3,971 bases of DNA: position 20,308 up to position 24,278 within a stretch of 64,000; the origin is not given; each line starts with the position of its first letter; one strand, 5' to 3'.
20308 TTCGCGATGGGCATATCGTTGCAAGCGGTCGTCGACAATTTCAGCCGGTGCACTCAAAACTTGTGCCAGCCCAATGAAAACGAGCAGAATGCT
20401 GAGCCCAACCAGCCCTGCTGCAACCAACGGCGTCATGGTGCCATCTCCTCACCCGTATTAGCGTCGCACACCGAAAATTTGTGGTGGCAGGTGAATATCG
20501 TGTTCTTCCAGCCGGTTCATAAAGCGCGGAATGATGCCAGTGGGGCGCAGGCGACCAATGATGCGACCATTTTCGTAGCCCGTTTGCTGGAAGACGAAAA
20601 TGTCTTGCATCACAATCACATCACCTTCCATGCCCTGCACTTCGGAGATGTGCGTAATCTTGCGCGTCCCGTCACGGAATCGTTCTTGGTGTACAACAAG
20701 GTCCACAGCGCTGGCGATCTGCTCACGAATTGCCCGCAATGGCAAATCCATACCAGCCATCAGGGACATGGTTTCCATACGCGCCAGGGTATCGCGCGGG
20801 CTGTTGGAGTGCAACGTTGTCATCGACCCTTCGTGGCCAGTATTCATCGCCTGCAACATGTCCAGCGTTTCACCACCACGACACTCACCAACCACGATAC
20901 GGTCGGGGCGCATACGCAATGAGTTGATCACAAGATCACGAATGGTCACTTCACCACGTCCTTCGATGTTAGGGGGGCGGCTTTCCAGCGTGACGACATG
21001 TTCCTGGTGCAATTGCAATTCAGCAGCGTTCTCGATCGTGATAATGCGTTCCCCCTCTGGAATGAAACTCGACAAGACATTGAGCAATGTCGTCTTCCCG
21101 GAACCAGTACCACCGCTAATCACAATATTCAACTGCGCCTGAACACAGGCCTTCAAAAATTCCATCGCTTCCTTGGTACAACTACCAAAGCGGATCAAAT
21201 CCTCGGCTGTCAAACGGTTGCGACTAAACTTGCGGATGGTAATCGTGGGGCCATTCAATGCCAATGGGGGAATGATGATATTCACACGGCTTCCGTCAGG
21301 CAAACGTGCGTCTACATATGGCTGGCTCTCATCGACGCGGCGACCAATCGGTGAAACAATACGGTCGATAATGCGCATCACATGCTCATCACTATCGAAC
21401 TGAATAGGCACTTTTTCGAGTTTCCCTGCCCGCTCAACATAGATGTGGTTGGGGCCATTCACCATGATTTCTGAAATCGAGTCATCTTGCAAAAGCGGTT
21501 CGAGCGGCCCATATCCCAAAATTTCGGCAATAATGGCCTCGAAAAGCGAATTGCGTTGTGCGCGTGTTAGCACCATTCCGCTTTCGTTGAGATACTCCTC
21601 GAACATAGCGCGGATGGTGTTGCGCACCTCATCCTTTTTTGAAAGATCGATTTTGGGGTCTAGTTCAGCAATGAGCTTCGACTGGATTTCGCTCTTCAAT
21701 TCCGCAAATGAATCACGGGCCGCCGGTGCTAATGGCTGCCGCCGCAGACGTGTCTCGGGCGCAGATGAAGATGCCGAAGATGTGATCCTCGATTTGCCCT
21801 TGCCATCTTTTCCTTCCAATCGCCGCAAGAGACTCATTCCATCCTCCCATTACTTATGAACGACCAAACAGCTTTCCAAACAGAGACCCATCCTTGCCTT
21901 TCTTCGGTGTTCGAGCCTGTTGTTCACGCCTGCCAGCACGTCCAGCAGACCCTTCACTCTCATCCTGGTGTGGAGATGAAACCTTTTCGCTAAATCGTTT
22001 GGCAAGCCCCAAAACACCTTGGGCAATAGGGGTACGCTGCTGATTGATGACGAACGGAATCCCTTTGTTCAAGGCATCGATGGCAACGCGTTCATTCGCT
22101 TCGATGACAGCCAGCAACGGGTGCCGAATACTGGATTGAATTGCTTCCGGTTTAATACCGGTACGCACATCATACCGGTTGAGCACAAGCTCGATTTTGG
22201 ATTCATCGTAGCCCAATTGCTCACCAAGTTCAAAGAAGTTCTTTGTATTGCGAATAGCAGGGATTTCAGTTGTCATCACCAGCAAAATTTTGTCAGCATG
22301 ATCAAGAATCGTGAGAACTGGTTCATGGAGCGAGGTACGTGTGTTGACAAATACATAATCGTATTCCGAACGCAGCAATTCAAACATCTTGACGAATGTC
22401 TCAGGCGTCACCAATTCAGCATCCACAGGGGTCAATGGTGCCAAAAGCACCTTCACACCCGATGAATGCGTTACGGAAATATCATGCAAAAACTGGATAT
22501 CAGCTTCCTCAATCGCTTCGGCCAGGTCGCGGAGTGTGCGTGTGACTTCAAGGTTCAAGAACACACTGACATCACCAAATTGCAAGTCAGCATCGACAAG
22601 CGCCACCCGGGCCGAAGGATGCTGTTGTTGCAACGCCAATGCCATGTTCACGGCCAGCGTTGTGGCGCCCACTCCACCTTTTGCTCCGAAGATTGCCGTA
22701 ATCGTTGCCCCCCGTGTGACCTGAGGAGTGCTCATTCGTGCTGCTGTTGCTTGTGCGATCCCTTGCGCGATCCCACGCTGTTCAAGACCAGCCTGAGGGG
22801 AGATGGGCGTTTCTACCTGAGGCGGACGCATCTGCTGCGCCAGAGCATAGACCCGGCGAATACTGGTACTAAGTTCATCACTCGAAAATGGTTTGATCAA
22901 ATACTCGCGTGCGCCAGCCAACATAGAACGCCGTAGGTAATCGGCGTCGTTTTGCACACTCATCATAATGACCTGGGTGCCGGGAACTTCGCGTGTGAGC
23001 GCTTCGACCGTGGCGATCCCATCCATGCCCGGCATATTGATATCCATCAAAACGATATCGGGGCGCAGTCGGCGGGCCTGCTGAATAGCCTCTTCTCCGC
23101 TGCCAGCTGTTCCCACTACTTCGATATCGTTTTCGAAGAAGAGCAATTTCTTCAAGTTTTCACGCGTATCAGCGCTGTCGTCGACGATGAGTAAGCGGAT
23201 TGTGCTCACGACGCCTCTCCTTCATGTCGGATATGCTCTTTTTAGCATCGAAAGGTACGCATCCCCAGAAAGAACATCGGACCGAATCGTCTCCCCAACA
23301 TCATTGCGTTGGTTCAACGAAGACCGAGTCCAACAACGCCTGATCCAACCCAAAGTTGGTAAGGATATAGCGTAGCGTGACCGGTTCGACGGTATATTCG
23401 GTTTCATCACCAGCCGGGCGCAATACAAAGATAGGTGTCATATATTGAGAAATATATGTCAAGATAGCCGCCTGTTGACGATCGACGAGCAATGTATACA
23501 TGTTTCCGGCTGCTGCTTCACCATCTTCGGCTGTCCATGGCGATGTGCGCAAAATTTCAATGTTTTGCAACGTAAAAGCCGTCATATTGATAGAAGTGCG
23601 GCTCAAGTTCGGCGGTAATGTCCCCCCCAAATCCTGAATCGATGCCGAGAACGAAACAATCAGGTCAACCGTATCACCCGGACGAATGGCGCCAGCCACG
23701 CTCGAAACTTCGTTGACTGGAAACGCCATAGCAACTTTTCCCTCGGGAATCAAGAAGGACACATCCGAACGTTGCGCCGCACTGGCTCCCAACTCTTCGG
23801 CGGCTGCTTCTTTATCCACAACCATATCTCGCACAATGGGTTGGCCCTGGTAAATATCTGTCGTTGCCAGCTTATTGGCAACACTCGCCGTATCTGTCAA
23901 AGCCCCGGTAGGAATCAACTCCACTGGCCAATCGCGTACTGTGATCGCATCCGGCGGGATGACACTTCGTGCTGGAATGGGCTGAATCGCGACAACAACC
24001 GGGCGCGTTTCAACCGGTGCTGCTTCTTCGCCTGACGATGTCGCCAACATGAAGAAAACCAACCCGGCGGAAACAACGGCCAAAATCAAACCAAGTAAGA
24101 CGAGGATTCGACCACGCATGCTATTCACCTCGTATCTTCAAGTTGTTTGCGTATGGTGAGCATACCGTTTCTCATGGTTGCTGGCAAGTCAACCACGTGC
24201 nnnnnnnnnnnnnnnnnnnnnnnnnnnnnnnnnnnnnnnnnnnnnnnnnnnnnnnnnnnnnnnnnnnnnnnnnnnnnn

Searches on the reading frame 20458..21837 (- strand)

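Call 75: search_protein_families(library=pfam, proteins=[window:20458-21837:-], max_evalue=0.00001)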
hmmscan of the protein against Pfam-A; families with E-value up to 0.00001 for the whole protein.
window:20458-21837:- (459 aa): 1 family
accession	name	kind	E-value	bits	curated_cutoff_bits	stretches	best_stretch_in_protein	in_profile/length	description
PF00437.27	T2SSE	-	7.7e-69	232.5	24.9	1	109-388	5-279/370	Type II/IV secretion system protein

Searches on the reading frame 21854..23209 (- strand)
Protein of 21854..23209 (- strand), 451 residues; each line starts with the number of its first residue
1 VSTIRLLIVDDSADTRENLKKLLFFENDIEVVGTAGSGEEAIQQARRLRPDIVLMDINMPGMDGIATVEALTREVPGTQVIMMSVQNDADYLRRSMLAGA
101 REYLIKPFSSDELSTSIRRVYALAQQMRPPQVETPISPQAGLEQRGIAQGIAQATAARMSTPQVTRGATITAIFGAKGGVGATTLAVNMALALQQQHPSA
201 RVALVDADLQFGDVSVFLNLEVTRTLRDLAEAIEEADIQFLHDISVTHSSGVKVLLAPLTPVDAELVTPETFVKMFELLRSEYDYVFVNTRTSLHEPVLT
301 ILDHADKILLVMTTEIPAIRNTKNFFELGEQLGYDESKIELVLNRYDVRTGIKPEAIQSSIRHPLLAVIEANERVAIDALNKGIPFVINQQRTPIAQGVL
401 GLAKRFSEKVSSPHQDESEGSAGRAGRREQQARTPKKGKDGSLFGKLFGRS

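Call 75: search_protein_families(library=pfam, proteins=[window:21854-23209:-], max_evalue=0.00001)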
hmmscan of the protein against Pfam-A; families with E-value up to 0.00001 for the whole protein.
window:21854-23209:- (451 aa): 4 families
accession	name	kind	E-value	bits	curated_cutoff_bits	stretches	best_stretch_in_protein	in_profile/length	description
PF00072.30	Response_reg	-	6.7e-29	100.7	30.2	1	7-117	2-110/111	Response regulator receiver domain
PF13614.12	AAA_31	-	2.4e-13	50.9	27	1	170-326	3-161/177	AAA domain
PF01656.29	CbiA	-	2.4e-09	37.7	25.4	1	172-378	2-118/125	CobQ/CobB/MinD/ParA nucleotide binding domain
PF10609.15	ParA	-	1.3e-07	31.7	27.1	1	170-225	5-58/246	NUBPL iron-transfer P-loop NTPase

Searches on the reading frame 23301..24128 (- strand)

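Call 75: search_protein_families(library=pfam, proteins=[window:23301-24128:-], max_evalue=0.00001)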
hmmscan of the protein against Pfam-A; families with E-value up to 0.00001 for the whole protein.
window:23301-24128:- (275 aa): 2 families
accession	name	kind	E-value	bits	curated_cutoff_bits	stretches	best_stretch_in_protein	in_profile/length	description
PF16976.10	RcpC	-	4.5e-15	56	28.8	1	123-229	3-106/114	Flp pilus assembly protein RcpC/CpaB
PF08666.17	SAF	-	2.3e-10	41.3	21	1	42-104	1-63/63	SAF domain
